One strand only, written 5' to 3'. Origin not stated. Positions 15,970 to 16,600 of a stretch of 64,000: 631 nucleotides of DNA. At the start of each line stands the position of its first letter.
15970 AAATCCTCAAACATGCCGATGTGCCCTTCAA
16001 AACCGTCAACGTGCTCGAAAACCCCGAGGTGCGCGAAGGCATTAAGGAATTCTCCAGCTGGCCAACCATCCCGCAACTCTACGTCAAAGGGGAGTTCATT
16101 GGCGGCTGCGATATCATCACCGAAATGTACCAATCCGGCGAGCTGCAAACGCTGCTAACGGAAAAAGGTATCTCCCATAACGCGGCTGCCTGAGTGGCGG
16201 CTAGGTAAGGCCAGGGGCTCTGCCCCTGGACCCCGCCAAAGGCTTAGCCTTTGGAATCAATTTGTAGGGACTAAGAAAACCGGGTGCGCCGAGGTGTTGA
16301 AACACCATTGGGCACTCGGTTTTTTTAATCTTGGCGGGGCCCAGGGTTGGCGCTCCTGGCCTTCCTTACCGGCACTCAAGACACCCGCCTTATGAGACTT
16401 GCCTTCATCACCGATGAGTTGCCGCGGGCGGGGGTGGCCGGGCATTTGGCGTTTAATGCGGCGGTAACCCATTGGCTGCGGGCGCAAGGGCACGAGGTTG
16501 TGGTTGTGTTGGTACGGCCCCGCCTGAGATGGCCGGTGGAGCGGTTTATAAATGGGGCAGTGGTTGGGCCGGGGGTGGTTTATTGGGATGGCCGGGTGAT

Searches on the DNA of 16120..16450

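Call 26: search_rna_families(source=window, start=16120, end=16450, threshold=evalue, max_evalue=10)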
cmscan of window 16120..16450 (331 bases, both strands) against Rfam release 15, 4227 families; matches with E-value up to 10: 7.
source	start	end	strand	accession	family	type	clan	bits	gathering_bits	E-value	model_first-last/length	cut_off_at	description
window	16211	16358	-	RF00869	mir-BART7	Gene; miRNA;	-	24.3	70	0.012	1-84/84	no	mir-BART7 microRNA precursor family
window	16278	16321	+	RF01703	Dictyoglomi-1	Gene; sRNA;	-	16.7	150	0.13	1-236/236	no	Dictyoglomi-1 RNA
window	16194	16239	+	RF02962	DUF3800-III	Gene; sRNA;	-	16.3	43.8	0.62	1-108/108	no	DUF3800-III RNA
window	16211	16359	+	RF03296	MIR8788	Gene; miRNA;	-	16.2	124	3.9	1-138/138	no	MIR8788 microRNA precursor family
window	16207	16272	-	RF02231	sX12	Gene; sRNA;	-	14.6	106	3.5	1-78/78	no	Xanthomonas sRNA sX12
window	16267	16328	+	RF04346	Plastid-ccsA-ndhD-1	Cis-reg;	CL00154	14.4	48.5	4.4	1-57/57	no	Plastid-ccsA-ndhD-1 3UTR RNA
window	16343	16428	+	RF02150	MESTIT1_3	Gene; lncRNA;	-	11.2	60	5.6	1-99/99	no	MEST intronic transcript 1, antisense RNA conserved region 3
